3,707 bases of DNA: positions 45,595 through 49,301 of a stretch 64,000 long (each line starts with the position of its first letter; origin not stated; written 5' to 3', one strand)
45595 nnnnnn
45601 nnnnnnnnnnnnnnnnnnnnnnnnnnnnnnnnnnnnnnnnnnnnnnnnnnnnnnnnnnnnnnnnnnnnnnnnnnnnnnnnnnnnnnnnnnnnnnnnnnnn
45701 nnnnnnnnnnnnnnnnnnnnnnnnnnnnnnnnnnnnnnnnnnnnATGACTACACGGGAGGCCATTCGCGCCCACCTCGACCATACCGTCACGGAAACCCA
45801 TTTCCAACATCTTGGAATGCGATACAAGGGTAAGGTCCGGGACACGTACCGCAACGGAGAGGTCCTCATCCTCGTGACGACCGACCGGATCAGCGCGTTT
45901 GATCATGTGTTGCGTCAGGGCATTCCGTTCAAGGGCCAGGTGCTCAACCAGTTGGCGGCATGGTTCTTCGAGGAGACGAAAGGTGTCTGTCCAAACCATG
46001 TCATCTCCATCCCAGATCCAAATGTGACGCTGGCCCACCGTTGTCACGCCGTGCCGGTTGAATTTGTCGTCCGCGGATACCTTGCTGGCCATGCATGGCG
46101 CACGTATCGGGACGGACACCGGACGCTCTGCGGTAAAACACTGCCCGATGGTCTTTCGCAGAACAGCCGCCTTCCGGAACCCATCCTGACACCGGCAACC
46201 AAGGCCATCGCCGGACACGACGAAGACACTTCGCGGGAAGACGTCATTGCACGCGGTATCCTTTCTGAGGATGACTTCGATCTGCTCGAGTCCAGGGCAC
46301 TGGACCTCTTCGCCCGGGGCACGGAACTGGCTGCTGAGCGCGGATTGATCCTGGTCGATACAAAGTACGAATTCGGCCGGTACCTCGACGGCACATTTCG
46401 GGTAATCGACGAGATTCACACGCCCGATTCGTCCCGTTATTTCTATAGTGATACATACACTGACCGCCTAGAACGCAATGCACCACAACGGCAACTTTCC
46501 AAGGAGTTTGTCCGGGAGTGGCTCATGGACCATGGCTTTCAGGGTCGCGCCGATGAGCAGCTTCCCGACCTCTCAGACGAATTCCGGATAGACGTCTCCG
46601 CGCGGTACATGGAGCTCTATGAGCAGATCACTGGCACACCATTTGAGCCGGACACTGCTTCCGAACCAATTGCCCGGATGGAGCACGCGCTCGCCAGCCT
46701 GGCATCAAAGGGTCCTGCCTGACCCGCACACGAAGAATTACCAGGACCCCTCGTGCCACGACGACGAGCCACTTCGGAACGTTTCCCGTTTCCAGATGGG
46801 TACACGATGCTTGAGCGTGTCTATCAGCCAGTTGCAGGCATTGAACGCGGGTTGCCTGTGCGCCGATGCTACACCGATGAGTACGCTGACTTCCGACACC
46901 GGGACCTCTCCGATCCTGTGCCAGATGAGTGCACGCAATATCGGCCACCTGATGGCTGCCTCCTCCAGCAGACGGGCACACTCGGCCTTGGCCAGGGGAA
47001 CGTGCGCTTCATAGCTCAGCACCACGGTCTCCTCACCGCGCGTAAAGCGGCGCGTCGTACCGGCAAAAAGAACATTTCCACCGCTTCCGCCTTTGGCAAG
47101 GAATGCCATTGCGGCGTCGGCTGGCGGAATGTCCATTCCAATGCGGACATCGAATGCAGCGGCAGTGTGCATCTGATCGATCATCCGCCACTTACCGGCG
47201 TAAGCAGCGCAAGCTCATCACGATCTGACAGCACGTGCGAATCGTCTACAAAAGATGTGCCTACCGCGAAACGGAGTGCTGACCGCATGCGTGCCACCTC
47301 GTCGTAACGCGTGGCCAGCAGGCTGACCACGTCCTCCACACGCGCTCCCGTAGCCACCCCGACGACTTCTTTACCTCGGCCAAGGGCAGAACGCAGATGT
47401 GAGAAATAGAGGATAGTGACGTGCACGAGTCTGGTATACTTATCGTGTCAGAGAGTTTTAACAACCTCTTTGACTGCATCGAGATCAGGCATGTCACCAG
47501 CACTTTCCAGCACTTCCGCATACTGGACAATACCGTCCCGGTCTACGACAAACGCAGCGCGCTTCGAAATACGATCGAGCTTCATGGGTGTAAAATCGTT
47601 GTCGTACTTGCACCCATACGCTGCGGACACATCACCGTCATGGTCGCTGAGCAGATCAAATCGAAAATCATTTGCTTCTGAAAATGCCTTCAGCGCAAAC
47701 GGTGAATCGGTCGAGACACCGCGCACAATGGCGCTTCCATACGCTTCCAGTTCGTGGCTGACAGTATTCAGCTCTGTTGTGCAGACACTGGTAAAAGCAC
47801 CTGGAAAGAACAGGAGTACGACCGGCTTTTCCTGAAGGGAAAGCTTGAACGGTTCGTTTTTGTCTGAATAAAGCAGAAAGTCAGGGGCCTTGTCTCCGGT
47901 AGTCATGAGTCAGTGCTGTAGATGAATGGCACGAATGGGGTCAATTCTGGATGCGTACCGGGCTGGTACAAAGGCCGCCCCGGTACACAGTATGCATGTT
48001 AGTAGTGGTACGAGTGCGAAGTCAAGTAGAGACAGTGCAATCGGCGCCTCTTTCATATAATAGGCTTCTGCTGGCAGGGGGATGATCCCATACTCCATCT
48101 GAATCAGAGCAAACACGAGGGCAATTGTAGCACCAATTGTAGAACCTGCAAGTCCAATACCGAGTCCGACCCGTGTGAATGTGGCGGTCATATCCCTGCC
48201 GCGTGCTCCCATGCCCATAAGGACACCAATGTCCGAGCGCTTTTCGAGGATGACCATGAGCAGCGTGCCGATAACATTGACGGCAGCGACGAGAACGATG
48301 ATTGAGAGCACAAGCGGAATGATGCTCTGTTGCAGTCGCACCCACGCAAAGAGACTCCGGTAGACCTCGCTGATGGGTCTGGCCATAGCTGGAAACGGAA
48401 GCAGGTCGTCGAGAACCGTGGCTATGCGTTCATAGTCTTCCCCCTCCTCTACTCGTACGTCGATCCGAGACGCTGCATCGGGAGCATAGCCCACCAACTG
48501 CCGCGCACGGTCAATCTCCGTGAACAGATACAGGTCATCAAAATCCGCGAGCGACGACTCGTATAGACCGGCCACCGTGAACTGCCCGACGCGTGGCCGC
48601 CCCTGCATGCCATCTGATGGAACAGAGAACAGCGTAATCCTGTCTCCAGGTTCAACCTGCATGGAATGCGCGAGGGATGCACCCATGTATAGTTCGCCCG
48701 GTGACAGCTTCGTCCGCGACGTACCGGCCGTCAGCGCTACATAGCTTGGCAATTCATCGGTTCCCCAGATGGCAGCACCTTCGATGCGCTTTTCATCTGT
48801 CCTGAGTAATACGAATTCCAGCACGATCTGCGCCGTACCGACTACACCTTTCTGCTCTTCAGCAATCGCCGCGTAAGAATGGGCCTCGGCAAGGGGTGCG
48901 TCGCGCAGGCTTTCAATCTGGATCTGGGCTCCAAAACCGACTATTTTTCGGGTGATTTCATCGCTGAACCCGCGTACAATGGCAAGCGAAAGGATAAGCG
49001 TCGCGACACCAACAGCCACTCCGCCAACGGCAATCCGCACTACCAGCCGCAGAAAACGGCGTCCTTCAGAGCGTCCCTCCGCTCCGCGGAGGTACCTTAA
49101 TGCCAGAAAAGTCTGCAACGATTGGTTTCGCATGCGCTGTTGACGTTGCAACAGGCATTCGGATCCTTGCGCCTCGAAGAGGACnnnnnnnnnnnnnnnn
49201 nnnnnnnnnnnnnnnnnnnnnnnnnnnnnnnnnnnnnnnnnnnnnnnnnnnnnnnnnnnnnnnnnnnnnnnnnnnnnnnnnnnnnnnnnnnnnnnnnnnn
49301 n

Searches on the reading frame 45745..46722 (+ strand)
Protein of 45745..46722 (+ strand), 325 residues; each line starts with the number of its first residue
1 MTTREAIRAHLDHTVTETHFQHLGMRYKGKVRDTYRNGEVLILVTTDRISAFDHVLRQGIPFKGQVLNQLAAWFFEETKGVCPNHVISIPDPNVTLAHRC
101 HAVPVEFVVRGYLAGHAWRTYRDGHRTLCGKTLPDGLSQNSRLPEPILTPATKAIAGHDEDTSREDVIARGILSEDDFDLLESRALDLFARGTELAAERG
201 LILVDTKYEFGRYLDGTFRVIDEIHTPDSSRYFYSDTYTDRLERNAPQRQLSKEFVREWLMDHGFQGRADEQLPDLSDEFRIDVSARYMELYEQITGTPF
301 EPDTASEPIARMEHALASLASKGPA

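Call 60: search_protein_families(library=ncbifam, proteins=[window:45745-46722:+], max_evalue=0.00001)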
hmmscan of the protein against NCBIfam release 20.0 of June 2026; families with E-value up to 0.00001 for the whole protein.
window:45745-46722:+ (325 aa): 7 families
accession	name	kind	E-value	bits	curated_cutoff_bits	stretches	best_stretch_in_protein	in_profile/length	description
NF009251.0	PRK12607.1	equivalog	4.8e-131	436.3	371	1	10-319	3-312/315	phosphoribosylaminoimidazolesuccinocarboxamide synthase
NF010568.0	PRK13961.1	equivalog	1.4e-74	251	251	1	14-298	4-294/297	phosphoribosylaminoimidazolesuccinocarboxamide synthase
TIGR00081.1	purC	equivalog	2.4e-47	161.7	189.9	1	27-297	9-271/279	phosphoribosylaminoimidazolesuccinocarboxamide synthase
NF010567.0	PRK13960.1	equivalog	1.7e-36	125.8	581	1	33-298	48-343/367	phosphoribosylaminoimidazolesuccinocarboxamide synthase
TIGR02735.1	purC_vibrio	equivalog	1.4e-33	116.2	394.2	1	36-300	50-344/365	phosphoribosylaminoimidazolesuccinocarboxamide synthase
NF010564.0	PRK13959.1-1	subfamily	4.9e-28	98.1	459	1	27-298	5-292/294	phosphoribosylaminoimidazolesuccinocarboxamide synthase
NF010566.0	PRK13959.1-4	equivalog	3.9e-07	29.6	546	0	138-239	156-253/339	phosphoribosylaminoimidazolesuccinocarboxamide synthase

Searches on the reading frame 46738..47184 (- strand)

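Call 60: search_protein_families(library=ncbifam, proteins=[window:46738-47184:-], max_evalue=0.00001)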
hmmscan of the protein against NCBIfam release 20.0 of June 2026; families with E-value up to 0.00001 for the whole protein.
window:46738-47184:- (148 aa): 2 families
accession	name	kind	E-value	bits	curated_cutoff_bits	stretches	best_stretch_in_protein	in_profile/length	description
NF007959.0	PRK10678.1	equivalog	9.7e-22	77.1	175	1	28-140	21-134/150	molybdopterin synthase catalytic subunit MoaE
NF011061.0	PRK14493.1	equivalog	8.8e-15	55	215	1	38-139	163-266/274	molybdopterin synthase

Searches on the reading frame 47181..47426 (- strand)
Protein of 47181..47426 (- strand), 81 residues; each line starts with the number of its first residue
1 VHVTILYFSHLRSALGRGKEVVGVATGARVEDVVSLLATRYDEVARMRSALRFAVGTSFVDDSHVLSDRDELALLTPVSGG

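Call 60: search_protein_families(library=ncbifam, proteins=[window:47181-47426:-], max_evalue=0.00001)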
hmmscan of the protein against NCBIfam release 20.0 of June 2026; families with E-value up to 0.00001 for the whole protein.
window:47181-47426:- (81 aa): 3 families
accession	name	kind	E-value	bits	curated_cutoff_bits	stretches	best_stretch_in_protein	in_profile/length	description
TIGR01682.1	moaD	equivalog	2.2e-14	54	66.15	1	3-81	1-80/80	molybdopterin converting factor subunit 1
TIGR01687.1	moaD_arch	subfamily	2.1e-09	37.7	49.5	1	3-81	1-88/88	MoaD family protein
NF041918.1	SAMP1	equivalog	1.5e-06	28.6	60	0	6-45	4-43/91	ubiquitin-like small modifier protein 1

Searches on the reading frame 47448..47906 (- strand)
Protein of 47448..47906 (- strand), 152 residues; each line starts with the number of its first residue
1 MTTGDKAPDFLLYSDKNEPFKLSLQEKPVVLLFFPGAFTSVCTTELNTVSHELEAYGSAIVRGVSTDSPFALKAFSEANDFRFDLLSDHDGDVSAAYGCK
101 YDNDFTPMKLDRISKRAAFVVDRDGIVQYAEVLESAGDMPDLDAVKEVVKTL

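Call 60: search_protein_families(library=ncbifam, proteins=[window:47448-47906:-], max_evalue=0.00001)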
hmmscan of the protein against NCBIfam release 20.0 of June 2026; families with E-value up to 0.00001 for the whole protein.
window:47448-47906:- (152 aa): 9 families
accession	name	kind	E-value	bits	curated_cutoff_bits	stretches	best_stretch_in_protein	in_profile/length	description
NF006960.0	PRK09437.1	equivalog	3.2e-18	66.1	140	1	2-128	5-133/156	thioredoxin-dependent thiol peroxidase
NF001808.0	PRK00522.1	equivalog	1.6e-17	63.5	123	1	2-150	19-166/167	thiol peroxidase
NF040737.1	peroxi_PrxU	equivalog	1.9e-16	60.5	270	1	3-134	38-175/233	thioredoxin-dependent peroxiredoxin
TIGR03137.1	AhpC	equivalog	1.5e-12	47.7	272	1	24-134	29-138/187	alkyl hydroperoxide reductase subunit C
NF045827.1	perox_SUH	exception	1.2e-10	41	298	1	26-150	44-166/178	thiol peroxidase Prx-SUH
NF053650.1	PerredPrxQDein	equivalog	7e-09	35.8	260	1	8-127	2-122/148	thioredoxin-dependent peroxiredoxin PrxQ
NF009668.0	PRK13189.1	equivalog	3e-08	33.2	211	1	3-128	12-140/224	peroxiredoxin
NF011576.0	PRK15000.1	subfamily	1.5e-06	28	301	1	20-132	28-142/200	peroxiredoxin C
NF002854.0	PRK03147.1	subfamily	1.6e-06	28.2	170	1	1-99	36-137/176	thiol-disulfide oxidoreductase ResA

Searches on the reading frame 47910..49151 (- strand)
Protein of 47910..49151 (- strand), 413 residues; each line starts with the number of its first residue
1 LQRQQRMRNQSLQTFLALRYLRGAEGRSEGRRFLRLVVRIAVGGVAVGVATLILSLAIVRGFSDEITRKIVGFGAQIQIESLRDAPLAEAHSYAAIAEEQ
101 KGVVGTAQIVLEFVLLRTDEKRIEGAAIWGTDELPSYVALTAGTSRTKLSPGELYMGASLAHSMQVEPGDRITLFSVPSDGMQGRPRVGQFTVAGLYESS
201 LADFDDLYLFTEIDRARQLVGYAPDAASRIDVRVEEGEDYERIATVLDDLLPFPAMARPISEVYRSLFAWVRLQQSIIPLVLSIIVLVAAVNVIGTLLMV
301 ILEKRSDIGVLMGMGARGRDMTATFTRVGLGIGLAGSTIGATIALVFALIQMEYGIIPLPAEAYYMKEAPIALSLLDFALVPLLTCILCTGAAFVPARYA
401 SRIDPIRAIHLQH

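Call 60: search_protein_families(library=ncbifam, proteins=[window:47910-49151:-], max_evalue=0.00001)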
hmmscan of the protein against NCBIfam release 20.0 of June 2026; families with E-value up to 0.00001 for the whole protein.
window:47910-49151:- (413 aa): 5 families
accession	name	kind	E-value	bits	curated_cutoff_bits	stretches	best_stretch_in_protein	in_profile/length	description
TIGR02212.1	lolCE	equivalog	6.5e-55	186.7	362.45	1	12-409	2-408/411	lipoprotein-releasing ABC transporter permease subunit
NF008357.0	PRK11146.1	exception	8.5e-34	117.1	439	1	11-409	4-411/414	lipoprotein-releasing ABC transporter permease subunit LolE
NF008076.0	PRK10814.1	exception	5.4e-30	104.7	473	1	10-409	3-396/399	lipoprotein-releasing ABC transporter permease subunit LolC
TIGR02213.1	lolE_release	exception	7e-26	91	540.35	1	14-408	4-407/411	lipoprotein-releasing ABC transporter permease subunit LolE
NF007826.0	PRK10535.1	equivalog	8.6e-09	34.2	966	1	272-409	519-645/648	macrolide ABC transporter ATP-binding protein/permease MacB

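Call 85: search_protein_families(library=padloc, proteins=[window:47910-49151:-], max_evalue=0.01)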
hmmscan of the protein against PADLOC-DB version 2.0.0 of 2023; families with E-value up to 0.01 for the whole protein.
window:47910-49151:- (413 aa): 2 families
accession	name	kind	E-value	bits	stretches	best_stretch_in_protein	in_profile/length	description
PDLC01991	CARF_m8--CARF_LolE_TM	-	0.0014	14.8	1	224-347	385-505/810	-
PDLC01990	CARF_m8--CARF_Beta-galactosidase_LolE_TM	-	0.0032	12.8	1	228-402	1364-1527/1791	-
